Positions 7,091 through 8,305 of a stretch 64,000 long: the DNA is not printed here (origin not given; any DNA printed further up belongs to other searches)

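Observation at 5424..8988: VapBC module followed by a soluble M48 metallopeptidase translationally coupled to a dynamin-like GTPase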

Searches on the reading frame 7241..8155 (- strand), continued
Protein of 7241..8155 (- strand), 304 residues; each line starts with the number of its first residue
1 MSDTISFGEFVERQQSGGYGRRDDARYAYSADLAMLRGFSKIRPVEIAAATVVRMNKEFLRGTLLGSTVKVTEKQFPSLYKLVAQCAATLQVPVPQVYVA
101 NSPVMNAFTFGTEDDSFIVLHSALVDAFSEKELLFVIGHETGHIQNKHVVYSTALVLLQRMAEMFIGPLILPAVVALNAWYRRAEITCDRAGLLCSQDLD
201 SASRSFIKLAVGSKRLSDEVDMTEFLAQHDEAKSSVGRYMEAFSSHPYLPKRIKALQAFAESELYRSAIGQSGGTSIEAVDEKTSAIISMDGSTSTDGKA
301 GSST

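Call 44: predict_structure(alignment_id=A4)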
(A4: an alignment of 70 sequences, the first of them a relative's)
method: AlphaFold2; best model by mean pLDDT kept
length: 906 residues; sequences in the alignment: 70
mean_pLDDT: 82.9   pTM: 0.65
mean pLDDT of the five models: 82.9, 82.6, 81.3, 80.6, 80.6
residues with pLDDT >= 90: 404; 70-90: 341; 50-70: 120; < 50: 41
segments of 3 or more residues with pLDDT < 50: 1-10, 18-27, 742-747, 771-776
pLDDT, mean of each block of 10 residues (from residue 1): 41 49 47 73 71 76 73 93 97 93 89 85 92 95 94 86 79 72 84 94 96 88 89 79 58 81 95 92 88 63 77 96 96 93 94 82 95 82 88 96 93 75 69 94 92 70 72 91 85 77 85 95 95 92 97 95 92 91 93 93 94 92 85 91 94 93 90 79 81 82 84 84 85 67 47 56 56 49 78 87 87 86 84 87 93 86 97 96 70 59 57
secondary structure, 60 per line:
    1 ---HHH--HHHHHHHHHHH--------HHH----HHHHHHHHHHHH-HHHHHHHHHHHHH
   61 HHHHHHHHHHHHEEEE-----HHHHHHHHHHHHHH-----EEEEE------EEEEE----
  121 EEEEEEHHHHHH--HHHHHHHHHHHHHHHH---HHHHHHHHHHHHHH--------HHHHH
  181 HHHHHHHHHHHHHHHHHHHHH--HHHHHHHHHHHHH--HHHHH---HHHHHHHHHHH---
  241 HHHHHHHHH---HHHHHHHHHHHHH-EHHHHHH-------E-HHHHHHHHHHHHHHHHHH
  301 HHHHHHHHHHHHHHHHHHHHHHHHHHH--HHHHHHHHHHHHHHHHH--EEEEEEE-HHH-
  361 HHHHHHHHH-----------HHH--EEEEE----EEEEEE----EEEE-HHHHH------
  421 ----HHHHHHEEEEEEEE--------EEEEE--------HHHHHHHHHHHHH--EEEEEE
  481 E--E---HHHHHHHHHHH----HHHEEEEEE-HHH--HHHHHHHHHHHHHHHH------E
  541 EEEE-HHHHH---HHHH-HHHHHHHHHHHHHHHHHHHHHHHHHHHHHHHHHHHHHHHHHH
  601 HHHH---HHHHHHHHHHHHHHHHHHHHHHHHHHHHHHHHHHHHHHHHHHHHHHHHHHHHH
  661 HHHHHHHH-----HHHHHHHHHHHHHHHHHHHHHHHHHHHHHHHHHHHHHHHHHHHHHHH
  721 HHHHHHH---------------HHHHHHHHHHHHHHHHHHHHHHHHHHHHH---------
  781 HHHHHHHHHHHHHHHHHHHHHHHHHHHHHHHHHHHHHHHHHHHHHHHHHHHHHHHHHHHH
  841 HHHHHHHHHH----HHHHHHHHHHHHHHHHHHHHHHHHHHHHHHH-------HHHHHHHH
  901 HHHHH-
elements in order (helices of 4 or more, strands of 3 or more residues): H9-19 H35-46 H48-72 E73-76 H82-95 E101-105 E112-116 E121-126 H127-132 H135-150 H154-167 H176-201 H204-216 H219-223 H227-237 H241-249 H253-265 H268-273 H283-327 H330-346 E349-355 H361-369 E386-390 E395-400 E405-408 H410-414 H425-430 E431-438 E447-451 H460-472 E475-481 H488-498 E506-511 H518-533 E540-544 H546-550 H554-557 H559-604 H608-668 H674-727 H743-771 H781-850 H855-885 H893-905

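Call 48: find_related_loci(query=A5, collection=metagenome_contigs, flank=5000)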
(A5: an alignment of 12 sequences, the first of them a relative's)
Query A5 (297 aa) in metagenome_contigs; peptide patterns used: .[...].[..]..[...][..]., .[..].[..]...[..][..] (x = any residue, [..] = any of these).
600 stretches matched a pattern (row limit reached: there are more); 405 encode a relative of the query (tblastn E <= 1e-3); the best 80 are kept; 80 distinct loci.
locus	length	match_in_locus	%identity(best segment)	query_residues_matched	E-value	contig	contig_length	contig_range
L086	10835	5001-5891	75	1-297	7e-156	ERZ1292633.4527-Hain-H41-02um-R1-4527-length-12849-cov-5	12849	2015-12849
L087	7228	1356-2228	48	7-297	1e-97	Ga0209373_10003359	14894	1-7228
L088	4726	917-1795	42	6-296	7e-78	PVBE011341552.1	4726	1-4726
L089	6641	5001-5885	41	3-297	2e-77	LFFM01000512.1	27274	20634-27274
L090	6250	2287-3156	40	7-297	4e-77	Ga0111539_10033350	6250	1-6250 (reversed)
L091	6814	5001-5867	41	7-297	9e-77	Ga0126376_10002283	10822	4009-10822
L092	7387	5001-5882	40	6-297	4e-76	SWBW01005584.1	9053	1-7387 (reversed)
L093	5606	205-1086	40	6-297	2e-75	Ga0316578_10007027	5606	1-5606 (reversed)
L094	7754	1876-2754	40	6-296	2e-75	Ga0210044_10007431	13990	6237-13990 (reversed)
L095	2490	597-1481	40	3-297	1e-76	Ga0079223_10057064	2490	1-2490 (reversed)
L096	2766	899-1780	39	6-297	1e-75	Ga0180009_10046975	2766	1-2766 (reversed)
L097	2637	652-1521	40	9-296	3e-75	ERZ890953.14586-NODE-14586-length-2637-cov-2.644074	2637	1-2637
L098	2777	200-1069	38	7-296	8e-75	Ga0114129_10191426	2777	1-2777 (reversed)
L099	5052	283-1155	39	6-297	4e-73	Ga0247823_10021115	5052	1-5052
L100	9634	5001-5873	37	7-297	2e-72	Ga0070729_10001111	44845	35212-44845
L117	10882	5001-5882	40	7-297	2e-69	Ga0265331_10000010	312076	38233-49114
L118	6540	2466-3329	36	9-297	3e-69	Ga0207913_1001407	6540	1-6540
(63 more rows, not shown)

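Call 49: fold_search(model_id=the predicted structure, library=pdb)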
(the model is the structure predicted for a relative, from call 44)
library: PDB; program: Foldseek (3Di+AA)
matches with E <= 10: 1074; with E <= 0.001: 241
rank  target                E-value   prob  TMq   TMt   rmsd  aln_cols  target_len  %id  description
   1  2j69_A                1.9e-21  1.00  0.32  0.40  12.8       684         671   19  Bacterial dynamin-like protein BDLP (released 2006-12-04)
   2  2j68                  4.6e-21  1.00  0.36  0.45  11.0       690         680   18  Bacterial dynamin-like protein BDLP, GDP bound (released 2006-12-04)
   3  6j72                  1.3e-16  1.00  0.37  0.52   9.5       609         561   17  Crystal structure of IniA from Mycobacterium smegmatis with GTP bound (released 2019-09-11)
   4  6j73_A                2.5e-16  1.00  0.35  0.51   9.6       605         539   18  Crystal structure of IniA from Mycobacterium smegmatis (released 2019-09-11)
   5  6j73_B                3.0e-16  1.00  0.35  0.50   9.7       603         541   16  Crystal structure of IniA from Mycobacterium smegmatis (released 2019-09-11)
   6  5owv_A                1.3e-13  1.00  0.22  0.27  47.3       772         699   13  An oligomerised bacterial dynamin pair provides a mechanism for the long-range sensing and tethering of membranes (released 2018-09-05)
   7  5oxf_A                2.3e-13  1.00  0.22  0.28  47.7       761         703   13  An oligomerised bacterial dynamin pair provides a mechanism for the long range sensing and tethering of membranes (released 2018-09-05)
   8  7zw6_A                2.0e-12  1.00  0.23  0.26  42.0       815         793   13  Oligomeric structure of SynDLP (released 2023-04-19)
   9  5oxf_C                5.2e-12  1.00  0.26  0.37  37.8       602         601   15  An oligomerised bacterial dynamin pair provides a mechanism for the long range sensing and tethering of membranes (released 2018-09-05)
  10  5owv_C                1.3e-11  1.00  0.27  0.38  35.8       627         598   14  An oligomerised bacterial dynamin pair provides a mechanism for the long-range sensing and tethering of membranes (released 2018-09-05)
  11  5owv_B                3.0e-11  1.00  0.21  0.32  41.4       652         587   15  An oligomerised bacterial dynamin pair provides a mechanism for the long-range sensing and tethering of membranes (released 2018-09-05)
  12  9kfe                  7.6e-11  1.00  0.25  0.54   6.7       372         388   16  Truncated Fzo1 with modified LB, GTP-bound (released 2025-08-27)
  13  5oxf_B                9.9e-11  1.00  0.21  0.32  42.1       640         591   16  An oligomerised bacterial dynamin pair provides a mechanism for the long range sensing and tethering of membranes (released 2018-09-05)
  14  9em7_A                1.2e-10  1.00  0.22  0.25  43.4       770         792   13  Oligomeric structure of SynDLP in presence of GTP (released 2024-09-11)
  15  5gom_B                1.6e-10  1.00  0.24  0.49   9.6       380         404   16  Truncated mitofusin-1, transition-like state (released 2017-02-01)
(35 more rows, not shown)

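Call 51: list_cluster_members(proteins=[P0249, P0257, P0247, P0244, P0245, P0242, P0248, P0278, P0267, P0259])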
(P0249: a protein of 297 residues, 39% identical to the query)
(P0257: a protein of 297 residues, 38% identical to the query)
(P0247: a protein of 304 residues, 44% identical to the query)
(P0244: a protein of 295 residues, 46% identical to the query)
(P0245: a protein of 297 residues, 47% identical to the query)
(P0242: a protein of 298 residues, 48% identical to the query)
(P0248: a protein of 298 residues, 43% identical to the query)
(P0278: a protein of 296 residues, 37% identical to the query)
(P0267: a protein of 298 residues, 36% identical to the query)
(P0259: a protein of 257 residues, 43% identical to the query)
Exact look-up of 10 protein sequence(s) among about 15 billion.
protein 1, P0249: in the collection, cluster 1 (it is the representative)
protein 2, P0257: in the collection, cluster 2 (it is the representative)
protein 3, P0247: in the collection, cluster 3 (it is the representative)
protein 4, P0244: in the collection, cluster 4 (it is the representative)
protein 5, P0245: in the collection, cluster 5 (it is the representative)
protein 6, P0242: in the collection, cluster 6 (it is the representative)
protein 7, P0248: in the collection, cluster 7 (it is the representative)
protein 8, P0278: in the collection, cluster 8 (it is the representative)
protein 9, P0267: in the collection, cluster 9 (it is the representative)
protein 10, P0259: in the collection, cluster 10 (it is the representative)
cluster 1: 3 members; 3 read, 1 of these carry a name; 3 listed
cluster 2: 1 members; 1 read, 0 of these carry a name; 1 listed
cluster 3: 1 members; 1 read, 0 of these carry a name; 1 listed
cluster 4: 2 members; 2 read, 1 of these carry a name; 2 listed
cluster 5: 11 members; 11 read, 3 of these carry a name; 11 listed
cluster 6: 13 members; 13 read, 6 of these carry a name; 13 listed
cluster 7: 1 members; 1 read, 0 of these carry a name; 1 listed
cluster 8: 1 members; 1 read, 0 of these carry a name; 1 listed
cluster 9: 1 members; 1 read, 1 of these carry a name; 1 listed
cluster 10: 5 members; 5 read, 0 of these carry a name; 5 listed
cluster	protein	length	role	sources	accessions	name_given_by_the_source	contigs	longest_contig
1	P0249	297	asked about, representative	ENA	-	-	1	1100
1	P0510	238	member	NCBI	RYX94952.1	M48 family peptidase, partial [bacterium]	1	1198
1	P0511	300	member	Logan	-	-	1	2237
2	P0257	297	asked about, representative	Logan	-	-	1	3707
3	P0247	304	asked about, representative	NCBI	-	-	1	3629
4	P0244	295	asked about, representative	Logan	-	-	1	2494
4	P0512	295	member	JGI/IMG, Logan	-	Zn-dependent protease with chaperone function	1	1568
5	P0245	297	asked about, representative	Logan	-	-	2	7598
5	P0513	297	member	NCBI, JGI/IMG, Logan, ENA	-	Zn-dependent protease with chaperone function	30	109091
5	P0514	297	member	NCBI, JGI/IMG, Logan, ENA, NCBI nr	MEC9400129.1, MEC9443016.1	MAG: M48 family metallopeptidase [Myxococcota bacterium] | Zn-dependent protease with chaperone function | M48 family metallopeptidase [Myxococcota bacterium]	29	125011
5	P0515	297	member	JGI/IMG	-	Zn-dependent protease with chaperone function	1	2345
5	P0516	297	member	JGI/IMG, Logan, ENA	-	-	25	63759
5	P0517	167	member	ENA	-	-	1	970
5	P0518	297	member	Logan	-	-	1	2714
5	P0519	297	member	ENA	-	-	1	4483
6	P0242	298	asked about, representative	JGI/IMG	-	Zn-dependent protease with chaperone function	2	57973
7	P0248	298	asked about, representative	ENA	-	-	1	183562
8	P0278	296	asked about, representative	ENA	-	-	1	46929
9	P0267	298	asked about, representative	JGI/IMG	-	Zn-dependent protease with chaperone function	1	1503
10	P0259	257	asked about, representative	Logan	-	-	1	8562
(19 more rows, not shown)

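Call 54: search_protein_families(library=pfam, proteins=[L086:606-2333:-, L086:2580-3779:+, L086:3978-4841:+, L086:5001-5894:+, L086:5942-7684:+, L086:7686-9521:+, L093:2845-5604:+, L117:7723-10491:+], max_evalue=0.001)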
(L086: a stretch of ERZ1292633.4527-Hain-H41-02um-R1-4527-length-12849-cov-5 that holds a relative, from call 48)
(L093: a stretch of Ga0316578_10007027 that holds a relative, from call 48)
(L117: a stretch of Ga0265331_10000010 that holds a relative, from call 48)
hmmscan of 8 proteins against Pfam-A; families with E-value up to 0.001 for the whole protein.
L086:606-2333:- (575 aa): 0 families

L086:2580-3779:+ (399 aa): 1 family
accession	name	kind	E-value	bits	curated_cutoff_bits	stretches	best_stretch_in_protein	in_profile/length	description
PF01551.29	Peptidase_M23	-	7.1e-36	122.7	28.7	1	300-394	2-96/96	Peptidase family M23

L086:3978-4841:+ (287 aa): 2 families
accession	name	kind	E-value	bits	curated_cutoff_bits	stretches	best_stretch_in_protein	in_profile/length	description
PF13676.11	TIR_2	-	2.8e-12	47.6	28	1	158-263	1-109/122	TIR domain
PF09360.15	zf-CDGSH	-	4.8e-05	24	29.5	1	6-22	31-47/48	Iron-binding zinc finger CDGSH type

L086:5001-5894:+ (297 aa): 2 families
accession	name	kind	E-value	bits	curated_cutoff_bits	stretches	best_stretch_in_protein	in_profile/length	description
PF01435.24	Peptidase_M48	-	9.6e-24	84.7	20.3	1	79-261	3-183/186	Peptidase family M48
PF05569.17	Peptidase_M56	-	3.7e-05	23.5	31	1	83-209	140-260/296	BlaR1 peptidase M56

L086:5942-7684:+ (580 aa): 3 families
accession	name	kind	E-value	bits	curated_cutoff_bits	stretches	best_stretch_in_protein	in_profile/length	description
PF00350.29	Dynamin_N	-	6.7e-27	95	27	1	46-197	2-167/168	Dynamin family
PF01926.29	MMR_HSR1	-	5.8e-09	36.5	21.9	1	46-197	3-113/113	50S ribosome-binding GTPase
PF00009.33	GTP_EFTU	-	7.7e-09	35.8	26.5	1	41-236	2-174/188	Elongation factor Tu GTP binding domain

L086:7686-9521:+ (611 aa): 3 families
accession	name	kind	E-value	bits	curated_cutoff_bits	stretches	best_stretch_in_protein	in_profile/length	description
PF00350.29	Dynamin_N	-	4.1e-35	121.7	27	1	55-212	1-168/168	Dynamin family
PF00009.33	GTP_EFTU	-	1e-10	42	26.5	1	51-256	2-174/188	Elongation factor Tu GTP binding domain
PF01926.29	MMR_HSR1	-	3.5e-07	30.7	21.9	1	54-211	1-113/113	50S ribosome-binding GTPase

L093:2845-5604:+ (920 aa): 21 families
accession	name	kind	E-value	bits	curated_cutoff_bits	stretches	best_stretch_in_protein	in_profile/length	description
PF00350.29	Dynamin_N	-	5.8e-26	91.9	27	1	517-673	1-168/168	Dynamin family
PF13432.12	TPR_16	-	2.5e-18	66.6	32.7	3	85-147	1-63/65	Tetratricopeptide repeat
PF14559.12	TPR_19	-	8.9e-17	61.6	25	3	282-332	17-67/68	Tetratricopeptide repeat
PF13414.12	TPR_11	-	2.7e-14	53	26.8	0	88-128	1-41/42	TPR repeat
PF07719.23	TPR_2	-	8.2e-14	51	27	0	189-216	3-30/34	Tetratricopeptide repeat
PF00009.33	GTP_EFTU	-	1.5e-13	51.2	26.5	1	516-707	5-169/188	Elongation factor Tu GTP binding domain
PF12895.13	ANAPC3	-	1.2e-12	48.4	27.2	1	270-349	3-81/82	Anaphase-promoting complex, cyclosome, subunit 3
PF13181.12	TPR_8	-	1e-11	44.5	25.7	0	188-216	2-30/34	Tetratricopeptide repeat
PF00515.34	TPR_1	-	2.9e-11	43.1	27.8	0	116-147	2-33/34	Tetratricopeptide repeat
PF01926.29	MMR_HSR1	-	8.8e-11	42.4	21.9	1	517-672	2-113/113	50S ribosome-binding GTPase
PF23914.1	TPR_CcmH_CycH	-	4.7e-10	40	42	0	263-352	57-149/158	Cytochrome c-type biogenesis protein H TPR domain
PF13428.12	TPR_14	-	2.9e-09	37.1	23.5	0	256-298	1-43/44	Tetratricopeptide repeat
PF13431.12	TPR_17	-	4.3e-09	36.4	24.4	0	280-311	3-34/34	Tetratricopeptide repeat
PF13424.12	TPR_12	-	1.1e-07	32.4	30.1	0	82-142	4-72/77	Tetratricopeptide repeat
PF13174.12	TPR_6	-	7.7e-07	29.8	26.3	0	116-139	1-24/33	Tetratricopeptide repeat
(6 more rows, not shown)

L117:7723-10491:+ (923 aa): 14 families
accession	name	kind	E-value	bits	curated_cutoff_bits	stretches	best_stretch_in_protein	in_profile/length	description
PF00350.29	Dynamin_N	-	7.9e-22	78.5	27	1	433-587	1-167/168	Dynamin family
PF01926.29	MMR_HSR1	-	1.4e-11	44.9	21.9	1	433-587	2-113/113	50S ribosome-binding GTPase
PF00009.33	GTP_EFTU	-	1.4e-09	38.3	26.5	1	519-623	66-151/188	Elongation factor Tu GTP binding domain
PF13431.12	TPR_17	-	6e-09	35.9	24.4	0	275-305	3-33/34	Tetratricopeptide repeat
PF13414.12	TPR_11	-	6.8e-09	35.7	26.8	0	99-130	11-42/42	TPR repeat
PF02421.24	FeoB_N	-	7.4e-08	32.5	27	1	522-611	47-138/156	Ferrous iron transport protein B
PF07719.23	TPR_2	-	8.8e-08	32.2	27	0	116-144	1-29/34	Tetratricopeptide repeat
PF00515.34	TPR_1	-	4e-07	30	27.8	0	116-144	1-29/34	Tetratricopeptide repeat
PF14559.12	TPR_19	-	6.6e-07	30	25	1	100-146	9-55/68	Tetratricopeptide repeat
PF13428.12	TPR_14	-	9e-07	29.4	23.5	1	153-194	1-42/44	Tetratricopeptide repeat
PF13181.12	TPR_8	-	5.6e-06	26.6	25.7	0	116-144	1-29/34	Tetratricopeptide repeat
PF13432.12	TPR_16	-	7.8e-05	23.5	32.7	1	90-146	5-60/65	Tetratricopeptide repeat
PF13424.12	TPR_12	-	0.00032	21.3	30.1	1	80-144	8-73/77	Tetratricopeptide repeat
PF23914.1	TPR_CcmH_CycH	-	0.00073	19.9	42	0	158-204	55-101/158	Cytochrome c-type biogenesis protein H TPR domain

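Call 63: list_cluster_members(proteins=[L086:5001-5894:+, L086:5942-7684:+, L086:7686-9521:+, L086:2580-3779:+, L087:1344-2231:+, L087:2232-3977:+, L087:4030-5493:+, L087:5536-6894:+, L118:2445-3332:+, L118:3738-6503:+])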
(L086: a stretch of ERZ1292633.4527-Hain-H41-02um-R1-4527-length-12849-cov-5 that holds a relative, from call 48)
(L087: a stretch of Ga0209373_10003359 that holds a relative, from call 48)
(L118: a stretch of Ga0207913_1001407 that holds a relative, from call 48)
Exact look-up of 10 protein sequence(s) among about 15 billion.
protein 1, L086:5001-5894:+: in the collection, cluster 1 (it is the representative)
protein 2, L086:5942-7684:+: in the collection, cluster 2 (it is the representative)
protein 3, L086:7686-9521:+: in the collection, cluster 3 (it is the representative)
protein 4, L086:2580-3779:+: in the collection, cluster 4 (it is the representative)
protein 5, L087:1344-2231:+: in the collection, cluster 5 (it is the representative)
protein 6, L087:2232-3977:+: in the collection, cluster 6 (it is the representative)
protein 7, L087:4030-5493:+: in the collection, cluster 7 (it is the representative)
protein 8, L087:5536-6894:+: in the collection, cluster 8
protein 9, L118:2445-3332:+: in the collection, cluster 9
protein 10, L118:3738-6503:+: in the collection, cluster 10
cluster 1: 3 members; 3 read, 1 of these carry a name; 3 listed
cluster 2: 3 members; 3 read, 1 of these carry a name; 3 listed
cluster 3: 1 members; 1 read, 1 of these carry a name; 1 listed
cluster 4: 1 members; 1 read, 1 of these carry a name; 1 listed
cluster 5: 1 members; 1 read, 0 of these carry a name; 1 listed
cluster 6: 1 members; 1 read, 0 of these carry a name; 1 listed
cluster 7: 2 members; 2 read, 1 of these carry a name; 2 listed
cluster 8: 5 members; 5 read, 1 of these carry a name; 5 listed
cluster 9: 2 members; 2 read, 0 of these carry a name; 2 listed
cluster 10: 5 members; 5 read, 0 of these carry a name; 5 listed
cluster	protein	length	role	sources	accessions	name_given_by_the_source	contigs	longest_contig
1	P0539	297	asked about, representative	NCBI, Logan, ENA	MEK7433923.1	MAG: M48 family metallopeptidase [Cyanobacteriota bacterium]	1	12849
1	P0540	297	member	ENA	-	-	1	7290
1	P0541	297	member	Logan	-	-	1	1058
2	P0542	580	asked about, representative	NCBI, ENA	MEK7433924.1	MAG: dynamin family protein [Cyanobacteriota bacterium]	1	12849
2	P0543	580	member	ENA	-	-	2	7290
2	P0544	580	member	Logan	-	-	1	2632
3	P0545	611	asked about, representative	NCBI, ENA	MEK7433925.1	MAG: dynamin family protein [Cyanobacteriota bacterium]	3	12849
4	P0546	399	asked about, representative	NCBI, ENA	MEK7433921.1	MAG: peptidoglycan DD-metalloendopeptidase family protein [Cyanobacteriota bacterium]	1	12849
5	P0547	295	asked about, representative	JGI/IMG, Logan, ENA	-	-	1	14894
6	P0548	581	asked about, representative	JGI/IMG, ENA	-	-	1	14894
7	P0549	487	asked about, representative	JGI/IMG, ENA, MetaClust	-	\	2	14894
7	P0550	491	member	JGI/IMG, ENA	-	-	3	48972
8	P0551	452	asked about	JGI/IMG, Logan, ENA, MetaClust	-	\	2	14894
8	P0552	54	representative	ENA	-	-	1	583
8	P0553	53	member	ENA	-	-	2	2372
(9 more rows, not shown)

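Call 77: find_related_loci(query=A1, collection=viral_contigs, flank=5000)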
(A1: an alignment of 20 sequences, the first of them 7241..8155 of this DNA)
Query A1 (304 aa) in viral_contigs; peptide patterns used: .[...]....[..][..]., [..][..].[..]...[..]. (x = any residue, [..] = any of these).
14 stretches matched a pattern, but none encodes a relative of the query by tblastn (E <= 1e-3).

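Call 81: find_encoding_contigs(protein=P0248, flank=6000, max_places=2)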
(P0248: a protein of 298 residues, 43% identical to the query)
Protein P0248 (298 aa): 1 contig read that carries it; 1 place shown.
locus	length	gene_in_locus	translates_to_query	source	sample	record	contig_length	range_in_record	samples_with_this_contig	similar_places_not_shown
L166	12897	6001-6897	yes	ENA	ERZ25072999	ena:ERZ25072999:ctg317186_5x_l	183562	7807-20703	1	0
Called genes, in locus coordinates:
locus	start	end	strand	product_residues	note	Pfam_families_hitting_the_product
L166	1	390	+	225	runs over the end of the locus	PF01502:PRA-CH, PF01503:PRA-PH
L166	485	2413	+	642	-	PF00270:DEAD (weak), PF13307:Helicase_C_2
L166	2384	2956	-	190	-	PF01288:HPPK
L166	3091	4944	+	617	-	PF16697:Yop-YscD_cpl, PF00498:FHA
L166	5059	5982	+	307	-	PF03706:LPG_synthase_TM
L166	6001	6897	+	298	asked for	PF01435:Peptidase_M48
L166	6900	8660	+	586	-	PF00009:GTP_EFTU (weak), PF00350:Dynamin_N, PF01926:MMR_HSR1, PF21808:Dynamin-like_hel_bact (weak)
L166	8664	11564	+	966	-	PF13432:TPR_16, PF14559:TPR_19 (weak), PF13424:TPR_12 (weak), PF13432:TPR_16 (weak), PF14559:TPR_19 (weak), PF00009:GTP_EFTU, PF00350:Dynamin_N, PF01926:MMR_HSR1, +13 more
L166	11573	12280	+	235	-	PF01351:RNase_HII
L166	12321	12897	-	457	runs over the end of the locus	PF27011:DUF8331 (faint)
